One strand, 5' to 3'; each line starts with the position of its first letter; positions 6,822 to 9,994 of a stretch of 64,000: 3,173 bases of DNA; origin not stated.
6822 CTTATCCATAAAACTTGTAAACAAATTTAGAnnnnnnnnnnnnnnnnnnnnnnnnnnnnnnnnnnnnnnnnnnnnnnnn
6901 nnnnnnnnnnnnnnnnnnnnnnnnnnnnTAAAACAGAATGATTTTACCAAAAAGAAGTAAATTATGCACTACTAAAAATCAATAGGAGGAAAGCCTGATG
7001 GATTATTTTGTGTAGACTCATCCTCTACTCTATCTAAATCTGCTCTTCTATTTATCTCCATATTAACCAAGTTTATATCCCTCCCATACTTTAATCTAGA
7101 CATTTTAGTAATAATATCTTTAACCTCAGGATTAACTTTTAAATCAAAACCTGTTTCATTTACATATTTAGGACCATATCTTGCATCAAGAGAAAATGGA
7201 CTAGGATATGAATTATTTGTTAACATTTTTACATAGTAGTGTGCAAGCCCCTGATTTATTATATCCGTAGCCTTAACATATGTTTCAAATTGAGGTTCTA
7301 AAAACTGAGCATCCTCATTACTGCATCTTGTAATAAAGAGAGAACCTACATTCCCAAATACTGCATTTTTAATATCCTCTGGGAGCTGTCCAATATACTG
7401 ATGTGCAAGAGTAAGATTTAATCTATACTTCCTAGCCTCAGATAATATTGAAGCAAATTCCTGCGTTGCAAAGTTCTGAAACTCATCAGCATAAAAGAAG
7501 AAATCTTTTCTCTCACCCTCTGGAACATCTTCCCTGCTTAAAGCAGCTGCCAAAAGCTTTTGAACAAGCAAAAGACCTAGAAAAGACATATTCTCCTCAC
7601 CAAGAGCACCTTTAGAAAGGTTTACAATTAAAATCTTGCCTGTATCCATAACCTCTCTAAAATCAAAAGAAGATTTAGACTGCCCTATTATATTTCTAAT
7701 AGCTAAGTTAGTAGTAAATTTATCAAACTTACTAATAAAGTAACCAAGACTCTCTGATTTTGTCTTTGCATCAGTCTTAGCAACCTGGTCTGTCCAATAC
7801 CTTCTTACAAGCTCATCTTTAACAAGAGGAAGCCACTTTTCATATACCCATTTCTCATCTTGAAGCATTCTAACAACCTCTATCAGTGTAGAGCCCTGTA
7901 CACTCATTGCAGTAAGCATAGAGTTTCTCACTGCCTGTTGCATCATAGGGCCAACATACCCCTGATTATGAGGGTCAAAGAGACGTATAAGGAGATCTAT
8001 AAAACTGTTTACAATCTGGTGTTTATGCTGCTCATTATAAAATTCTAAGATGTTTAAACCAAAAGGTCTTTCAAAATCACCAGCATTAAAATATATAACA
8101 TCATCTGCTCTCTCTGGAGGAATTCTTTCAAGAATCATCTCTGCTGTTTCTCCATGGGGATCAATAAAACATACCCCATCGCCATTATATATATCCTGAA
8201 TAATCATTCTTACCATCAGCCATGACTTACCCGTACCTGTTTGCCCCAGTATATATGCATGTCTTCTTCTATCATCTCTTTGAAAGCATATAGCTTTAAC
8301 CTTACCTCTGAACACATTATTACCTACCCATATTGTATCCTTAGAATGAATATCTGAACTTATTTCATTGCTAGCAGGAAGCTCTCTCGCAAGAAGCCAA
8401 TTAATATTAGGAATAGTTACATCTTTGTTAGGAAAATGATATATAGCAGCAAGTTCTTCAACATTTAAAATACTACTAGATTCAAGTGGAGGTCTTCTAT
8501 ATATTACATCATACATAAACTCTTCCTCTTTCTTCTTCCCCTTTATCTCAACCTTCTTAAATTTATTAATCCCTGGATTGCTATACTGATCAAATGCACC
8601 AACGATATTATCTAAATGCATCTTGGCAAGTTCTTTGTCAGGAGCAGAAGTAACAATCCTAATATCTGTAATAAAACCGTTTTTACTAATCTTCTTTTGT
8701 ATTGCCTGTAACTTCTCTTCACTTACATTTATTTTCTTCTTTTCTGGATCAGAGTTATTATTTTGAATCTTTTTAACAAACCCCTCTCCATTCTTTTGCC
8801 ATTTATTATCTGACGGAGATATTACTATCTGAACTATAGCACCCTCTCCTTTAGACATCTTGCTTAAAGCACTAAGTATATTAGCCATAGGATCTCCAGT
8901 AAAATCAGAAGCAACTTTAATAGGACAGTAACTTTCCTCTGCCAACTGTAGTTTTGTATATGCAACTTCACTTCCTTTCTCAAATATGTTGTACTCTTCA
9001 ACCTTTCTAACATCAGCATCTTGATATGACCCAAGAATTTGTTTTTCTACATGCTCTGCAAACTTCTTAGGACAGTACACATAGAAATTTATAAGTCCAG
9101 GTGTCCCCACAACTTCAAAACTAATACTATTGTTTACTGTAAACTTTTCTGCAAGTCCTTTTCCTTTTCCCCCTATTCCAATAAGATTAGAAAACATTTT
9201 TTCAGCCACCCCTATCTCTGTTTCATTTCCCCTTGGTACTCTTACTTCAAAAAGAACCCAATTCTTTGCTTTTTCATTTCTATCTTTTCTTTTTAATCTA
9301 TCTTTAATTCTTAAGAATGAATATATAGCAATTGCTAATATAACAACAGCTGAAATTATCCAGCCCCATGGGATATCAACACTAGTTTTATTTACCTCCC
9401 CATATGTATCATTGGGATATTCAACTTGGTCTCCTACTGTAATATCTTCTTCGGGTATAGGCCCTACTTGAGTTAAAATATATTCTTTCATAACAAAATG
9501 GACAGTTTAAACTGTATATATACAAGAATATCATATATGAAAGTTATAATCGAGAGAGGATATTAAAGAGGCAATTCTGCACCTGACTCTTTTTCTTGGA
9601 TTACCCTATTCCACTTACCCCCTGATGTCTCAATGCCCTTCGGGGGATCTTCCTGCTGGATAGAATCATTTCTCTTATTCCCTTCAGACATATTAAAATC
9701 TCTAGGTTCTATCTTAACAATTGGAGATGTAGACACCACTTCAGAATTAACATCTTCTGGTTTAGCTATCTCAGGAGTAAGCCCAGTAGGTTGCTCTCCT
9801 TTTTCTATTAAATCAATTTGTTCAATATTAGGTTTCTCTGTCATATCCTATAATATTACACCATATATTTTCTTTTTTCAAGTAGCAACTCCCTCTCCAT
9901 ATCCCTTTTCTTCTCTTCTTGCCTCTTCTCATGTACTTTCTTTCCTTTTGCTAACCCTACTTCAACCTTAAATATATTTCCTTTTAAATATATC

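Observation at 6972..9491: VirD4/TraG-like coupling-type ATPase with long membrane-anchored N-terminal extension, co-directional with the pilin block but lacking VirB4/relaxase partners in the window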

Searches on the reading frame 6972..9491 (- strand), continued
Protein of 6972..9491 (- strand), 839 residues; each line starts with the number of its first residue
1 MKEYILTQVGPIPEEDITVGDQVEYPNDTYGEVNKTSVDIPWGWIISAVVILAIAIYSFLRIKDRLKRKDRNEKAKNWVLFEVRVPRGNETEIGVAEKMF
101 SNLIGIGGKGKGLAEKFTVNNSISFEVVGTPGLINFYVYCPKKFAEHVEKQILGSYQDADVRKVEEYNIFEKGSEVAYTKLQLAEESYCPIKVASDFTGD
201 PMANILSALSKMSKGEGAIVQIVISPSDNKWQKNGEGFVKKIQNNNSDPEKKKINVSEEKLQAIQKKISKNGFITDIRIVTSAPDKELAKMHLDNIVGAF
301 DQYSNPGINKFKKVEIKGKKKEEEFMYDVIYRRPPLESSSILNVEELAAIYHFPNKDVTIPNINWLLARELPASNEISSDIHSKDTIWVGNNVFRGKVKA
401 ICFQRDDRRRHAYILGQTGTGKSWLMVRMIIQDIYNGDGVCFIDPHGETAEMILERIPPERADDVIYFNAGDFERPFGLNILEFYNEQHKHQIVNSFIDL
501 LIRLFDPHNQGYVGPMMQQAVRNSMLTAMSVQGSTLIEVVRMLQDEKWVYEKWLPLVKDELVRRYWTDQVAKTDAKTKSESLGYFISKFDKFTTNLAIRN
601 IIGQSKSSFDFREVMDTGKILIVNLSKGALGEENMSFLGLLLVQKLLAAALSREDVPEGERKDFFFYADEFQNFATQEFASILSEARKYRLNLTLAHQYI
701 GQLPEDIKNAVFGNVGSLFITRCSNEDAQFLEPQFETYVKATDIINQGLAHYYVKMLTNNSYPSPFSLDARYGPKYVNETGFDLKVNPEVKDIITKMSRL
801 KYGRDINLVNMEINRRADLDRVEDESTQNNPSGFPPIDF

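Call 92: search_protein_families(library=pfam, alignment_id=A3, max_evalue=0.001)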
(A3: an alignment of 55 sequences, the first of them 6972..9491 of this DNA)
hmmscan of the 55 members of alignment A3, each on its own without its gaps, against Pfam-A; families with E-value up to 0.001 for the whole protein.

A. member 1, window:6972-9491:- (839 aa): 3 families
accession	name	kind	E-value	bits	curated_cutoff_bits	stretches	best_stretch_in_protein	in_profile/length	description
PF01935.23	DUF87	-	9.9e-09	36.1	23.2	1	409-628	23-204/220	Helicase HerA, central domain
PF10412.15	TrwB_AAD_bind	-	0.00033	20.1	20.5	0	400-725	6-312/387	Type IV secretion-system coupling protein DNA-binding domain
PF12846.13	AAA_10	-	0.00074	19.1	27.5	0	409-545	21-151/362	AAA-like domain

B. families by the number of members that match (of 55 scanned): 17 families
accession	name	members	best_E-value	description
PF10412.15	TrwB_AAD_bind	51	3.3e-13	Type IV secretion-system coupling protein DNA-binding domain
PF01935.23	DUF87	49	1.6e-10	Helicase HerA, central domain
PF12696.13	TraG-D_C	45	1.8e-08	TraM recognition site of TraD and TraG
PF02534.20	T4SS-DNA_transf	28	9.9e-16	Type IV secretory system Conjugative DNA transfer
PF13401.12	AAA_22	17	1.3e-05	AAA domain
PF25199.1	nSTAND_NTPase5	10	1.7e-08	Novel STAND NTPase 5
PF01580.24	FtsK_SpoIIIE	4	2.8e-05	FtsK/SpoIIIE family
PF12846.13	AAA_10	4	6e-05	AAA-like domain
PF00270.35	DEAD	3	0.00047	DEAD/DEAH box helicase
PF04851.21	ResIII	2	5.2e-08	Type III restriction enzyme, res subunit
PF19044.6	P-loop_TraG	2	1.7e-06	TraG P-loop domain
PF20720.3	nSTAND3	2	3.8e-05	Novel STAND NTPase 3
PF01637.24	ATPase_2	2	9.2e-05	ATPase domain predominantly from Archaea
PF18895.5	T4SS_pilin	1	1.8e-05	Type IV secretion system pilin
PF24389.1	ORC-CDC6-like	1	0.00056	ORC-CDC6-like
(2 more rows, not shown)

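Call 95: search_protein_families(library=pfam, proteins=[P0207, P0220, P0234, P0149, P0150, P0161], max_evalue=0.001)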
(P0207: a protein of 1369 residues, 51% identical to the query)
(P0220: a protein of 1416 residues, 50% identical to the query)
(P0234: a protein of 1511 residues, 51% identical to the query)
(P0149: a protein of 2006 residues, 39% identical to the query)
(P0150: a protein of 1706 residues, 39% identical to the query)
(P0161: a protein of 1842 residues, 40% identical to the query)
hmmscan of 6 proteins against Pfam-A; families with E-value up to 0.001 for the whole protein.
P0207 (1369 aa): 9 families
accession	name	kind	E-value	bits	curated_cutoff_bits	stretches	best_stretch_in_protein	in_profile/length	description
PF10412.15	TrwB_AAD_bind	-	5.9e-08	32.4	20.5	1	967-1056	15-98/387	Type IV secretion-system coupling protein DNA-binding domain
PF13432.12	TPR_16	-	1.7e-07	32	32.7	0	464-510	3-49/65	Tetratricopeptide repeat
PF07719.23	TPR_2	-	3.1e-07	30.4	27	0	497-525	6-34/34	Tetratricopeptide repeat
PF01935.23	DUF87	-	3.2e-07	31.1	23.2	1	967-1043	23-93/220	Helicase HerA, central domain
PF13428.12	TPR_14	-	3.3e-05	24.6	23.5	0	459-501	2-44/44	Tetratricopeptide repeat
PF12895.13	ANAPC3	-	8e-05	23.3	27.2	1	470-551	1-81/82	Anaphase-promoting complex, cyclosome, subunit 3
PF13401.12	AAA_22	-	0.00027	21.7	27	0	966-1004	4-43/130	AAA domain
PF25199.1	nSTAND_NTPase5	-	0.00064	20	34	0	965-1031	39-107/145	Novel STAND NTPase 5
PF24389.1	ORC-CDC6-like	-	0.0009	18.5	27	0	965-993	30-58/571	ORC-CDC6-like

P0220 (1416 aa): 8 families
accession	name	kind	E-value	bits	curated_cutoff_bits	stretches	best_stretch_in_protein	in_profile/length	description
PF14559.12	TPR_19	-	4.5e-09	37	25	0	14-81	1-67/68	Tetratricopeptide repeat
PF10412.15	TrwB_AAD_bind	-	6.6e-09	35.6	20.5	1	1005-1104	7-98/387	Type IV secretion-system coupling protein DNA-binding domain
PF12696.13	TraG-D_C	-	8.8e-07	29.3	22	1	1270-1335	3-71/126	TraM recognition site of TraD and TraG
PF01935.23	DUF87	-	4.1e-06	27.5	23.2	1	1015-1087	23-89/220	Helicase HerA, central domain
PF07719.23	TPR_2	-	2e-05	24.8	27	0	252-279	2-29/34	Tetratricopeptide repeat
PF13428.12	TPR_14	-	8.8e-05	23.3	23.5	0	557-584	2-29/44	Tetratricopeptide repeat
PF02534.20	T4SS-DNA_transf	-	0.00026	20.4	20.1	0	1183-1311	223-347/468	Type IV secretory system Conjugative DNA transfer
PF13401.12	AAA_22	-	0.00058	20.6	27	0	1014-1052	4-43/130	AAA domain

P0234 (1511 aa): 9 families
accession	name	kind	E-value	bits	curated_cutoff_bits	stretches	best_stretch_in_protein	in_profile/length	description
PF10412.15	TrwB_AAD_bind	-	2e-06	27.4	20.5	1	1105-1172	12-73/387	Type IV secretion-system coupling protein DNA-binding domain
PF13428.12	TPR_14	-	2.2e-06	28.2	23.5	0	568-609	2-43/44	Tetratricopeptide repeat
PF13371.12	TPR_9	-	3.4e-06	27.4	35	0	585-631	13-59/73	Tetratricopeptide repeat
PF13401.12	AAA_22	-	3.7e-06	27.7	27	0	1107-1135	4-32/130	AAA domain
PF01935.23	DUF87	-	7.4e-06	26.6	23.2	1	1108-1150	23-66/220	Helicase HerA, central domain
PF02534.20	T4SS-DNA_transf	-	8.8e-06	25.3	20.1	0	1271-1402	217-344/468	Type IV secretory system Conjugative DNA transfer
PF13432.12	TPR_16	-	7.2e-05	23.6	32.7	0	50-90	5-45/65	Tetratricopeptide repeat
PF25199.1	nSTAND_NTPase5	-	0.00018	21.8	34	1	1102-1189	35-124/145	Novel STAND NTPase 5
PF12696.13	TraG-D_C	-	0.0007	20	22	0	1364-1426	3-69/126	TraM recognition site of TraD and TraG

P0149 (2006 aa): 1 family
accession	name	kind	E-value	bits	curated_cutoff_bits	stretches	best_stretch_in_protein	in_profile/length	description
PF01935.23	DUF87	-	7.3e-05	23.4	23.2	1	390-476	23-103/220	Helicase HerA, central domain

P0150 (1706 aa): 2 families
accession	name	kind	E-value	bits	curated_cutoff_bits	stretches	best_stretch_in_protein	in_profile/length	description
PF01935.23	DUF87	-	0.00012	22.7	23.2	1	409-496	22-103/220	Helicase HerA, central domain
PF13401.12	AAA_22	-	0.00084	20.1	27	0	409-450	4-45/130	AAA domain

P0161 (1842 aa): 2 families
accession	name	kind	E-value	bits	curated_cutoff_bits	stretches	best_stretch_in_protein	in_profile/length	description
PF10412.15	TrwB_AAD_bind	-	6.1e-05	22.5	20.5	0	405-481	8-78/387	Type IV secretion-system coupling protein DNA-binding domain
PF01935.23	DUF87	-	0.00011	22.8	23.2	1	412-498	23-103/220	Helicase HerA, central domain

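Call 101: search_dna_similar(query=window:6972-9491:-, collection=plasmids, mode=protein, max_evalue=0.001, max_rows=45, rows=spread)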
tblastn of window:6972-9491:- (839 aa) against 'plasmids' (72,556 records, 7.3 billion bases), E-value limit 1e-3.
Records with a match: 268; places in all: 281; records where one place covers at least 80% of the query: 3.
Best place of each record, by identity: <60% 268.
By first word of the organism name: Streptomyces 95; Bacillus 64; Natrinema 13; Lactobacillus 9; Haladaptatus 7; Sulfolobus 7; Halalkalicoccus 5; Lysinibacillus 5; Halomontanus 4; Haloterrigena 3; and 45 more.
By predicted mobility (MOB-suite, as given by PLSDB): non-mobilizable 235; mobilizable 29; conjugative 4.
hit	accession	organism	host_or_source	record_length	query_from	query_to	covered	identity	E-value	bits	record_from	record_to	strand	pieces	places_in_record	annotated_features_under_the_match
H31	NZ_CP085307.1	Haladaptatus pallidirubidus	cell culture,saline soil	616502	119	837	85%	26.0%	3e-26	198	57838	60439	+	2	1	type IV secretion system DNA-binding domain-containing protein | hypothetical protein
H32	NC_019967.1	Natrinema pellirubrum DSM 15624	-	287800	124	803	79%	25.8%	4e-20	170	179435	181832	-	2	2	TraM recognition domain-containing protein | hypothetical protein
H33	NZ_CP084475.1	Natrinema sp. DC36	cell culture,sediment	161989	124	803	76%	26.9%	5e-18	166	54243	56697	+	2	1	type IV secretory system conjugative DNA transfer family protein | hypothetical protein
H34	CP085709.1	Bacillus sp. CMF21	single cell,soil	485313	123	785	79%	24.8%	7e-32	142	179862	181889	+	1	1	DUF87 domain-containing protein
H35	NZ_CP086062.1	Bacillus sp. BC1-43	Sing cell,soil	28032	123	780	78%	24.7%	7e-35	152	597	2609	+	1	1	DUF87 domain-containing protein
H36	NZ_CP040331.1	Natrinema versiforme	-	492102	124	813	77%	25.0%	4e-22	171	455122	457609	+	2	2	TraM recognition domain-containing protein | hypothetical protein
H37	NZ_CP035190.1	Bacillus licheniformis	cell culture,food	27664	123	768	77%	24.4%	6e-34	149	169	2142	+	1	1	DUF87 domain-containing protein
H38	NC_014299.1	Halalkalicoccus jeotgali B3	-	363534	180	787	72%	23.4%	6e-18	150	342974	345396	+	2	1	TraM recognition domain-containing protein | hypothetical protein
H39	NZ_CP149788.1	Haloterrigena sp. KLK7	cell culture,salt lake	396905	134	679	62%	23.1%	1e-8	132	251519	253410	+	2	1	type IV secretion system protein VirD4 | hypothetical protein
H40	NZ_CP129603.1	Bacillus paranthracis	food,food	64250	134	737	72%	19.7%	7e-8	64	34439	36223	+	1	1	ATP-binding protein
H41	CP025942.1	Bacillus subtilis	Mixed culture,Chinese food lobster sauce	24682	330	780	54%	25.6%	5e-29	133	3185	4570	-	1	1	ATPase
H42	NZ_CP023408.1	Streptomyces fungicidicus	Pig,cell culture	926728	330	768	52%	24.8%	6e-26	123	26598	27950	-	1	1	type IV secretion system DNA-binding domain-containing protein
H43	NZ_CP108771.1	Streptomyces goshikiensis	-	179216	372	766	47%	25.4%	9e-14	84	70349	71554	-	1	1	ATP/GTP-binding protein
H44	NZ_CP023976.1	Streptomyces alboflavus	cell culture,peony rhizosphere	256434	415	800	46%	25.2%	2e-12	79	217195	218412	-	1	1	ATP/GTP-binding protein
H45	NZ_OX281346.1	Thermococcus nautili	-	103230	406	731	39%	29.3%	2e-19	102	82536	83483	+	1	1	ATP-binding protein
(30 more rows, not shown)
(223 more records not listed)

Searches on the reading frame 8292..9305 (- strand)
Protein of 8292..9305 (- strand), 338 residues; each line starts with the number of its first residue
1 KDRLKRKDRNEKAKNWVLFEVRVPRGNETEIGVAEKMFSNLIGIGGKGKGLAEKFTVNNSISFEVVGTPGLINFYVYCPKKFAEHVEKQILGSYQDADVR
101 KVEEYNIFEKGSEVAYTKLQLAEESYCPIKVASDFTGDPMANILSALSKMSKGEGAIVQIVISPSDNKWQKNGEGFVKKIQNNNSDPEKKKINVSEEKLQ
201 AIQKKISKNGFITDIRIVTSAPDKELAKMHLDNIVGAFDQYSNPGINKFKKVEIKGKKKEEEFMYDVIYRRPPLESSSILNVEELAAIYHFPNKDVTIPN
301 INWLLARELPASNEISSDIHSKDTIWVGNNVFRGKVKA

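Call 70: search_solved_structures(query=A2, max_evalue=10)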
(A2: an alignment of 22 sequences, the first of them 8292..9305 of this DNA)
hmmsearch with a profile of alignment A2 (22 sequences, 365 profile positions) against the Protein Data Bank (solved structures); distinct sequences matched with E-value up to 10: 2.
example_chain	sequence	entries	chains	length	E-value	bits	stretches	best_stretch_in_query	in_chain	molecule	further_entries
4hxt_A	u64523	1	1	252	0.93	11.6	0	170-272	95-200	De Novo Protein OR329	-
4rv1_A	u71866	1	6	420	1.5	10.9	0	169-272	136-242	Engineered Protein OR497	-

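Call 77: predict_structure(alignment_id=A2)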
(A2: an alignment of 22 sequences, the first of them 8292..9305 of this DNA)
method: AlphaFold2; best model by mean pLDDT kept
length: 338 residues; sequences in the alignment: 22
mean_pLDDT: 87.0   pTM: 0.85
mean pLDDT of the five models: 87.0, 86.0, 85.4, 83.8, 83.5
residues with pLDDT >= 90: 211; 70-90: 71; 50-70: 49; < 50: 7
segments of 3 or more residues with pLDDT < 50: 47-49, 54-56
pLDDT, mean of each block of 10 residues (from residue 1): 62 81 80 93 64 58 97 95 93 91 92 96 96 93 97 97 90 93 77 85 95 96 98 98 95 93 90 79 97 91 80 68 74 69
secondary structure, 60 per line:
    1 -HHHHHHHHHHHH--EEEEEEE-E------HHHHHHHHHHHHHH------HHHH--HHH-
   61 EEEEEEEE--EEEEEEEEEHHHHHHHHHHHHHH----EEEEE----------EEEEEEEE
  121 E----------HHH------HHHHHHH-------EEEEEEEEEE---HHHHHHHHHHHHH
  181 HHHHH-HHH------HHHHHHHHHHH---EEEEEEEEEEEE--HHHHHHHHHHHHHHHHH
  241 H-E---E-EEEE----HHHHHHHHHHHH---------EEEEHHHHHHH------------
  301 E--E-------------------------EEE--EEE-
elements in order: H2-13 E16-22 H31-44 H51-54 E61-68 E71-79 H80-93 E98-102 E113-121 H141-147 E155-164 H168-185 H196-206 E210-221 H224-241 E249-252 H257-268 E278-281 H282-288 E330-332 E335-337

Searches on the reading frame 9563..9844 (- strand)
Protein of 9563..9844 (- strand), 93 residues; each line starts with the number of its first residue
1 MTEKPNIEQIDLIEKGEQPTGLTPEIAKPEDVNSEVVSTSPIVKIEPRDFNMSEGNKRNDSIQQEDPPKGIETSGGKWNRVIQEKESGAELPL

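Call 5: search_protein_families(library=pfam, proteins=[window:9563-9844:-], max_evalue=0.01)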
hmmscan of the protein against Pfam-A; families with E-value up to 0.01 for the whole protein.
window:9563-9844:- (93 aa): 0 families

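Call 50: search_protein_families(library=pfam, proteins=[window:9563-9844:-], max_evalue=0.01)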
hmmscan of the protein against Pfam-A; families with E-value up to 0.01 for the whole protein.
window:9563-9844:- (93 aa): 0 families

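Call 71: search_protein_families(library=padloc, proteins=[window:9563-9844:-], max_evalue=0.01)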
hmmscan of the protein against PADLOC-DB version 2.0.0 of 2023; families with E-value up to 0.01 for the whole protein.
window:9563-9844:- (93 aa): 0 families
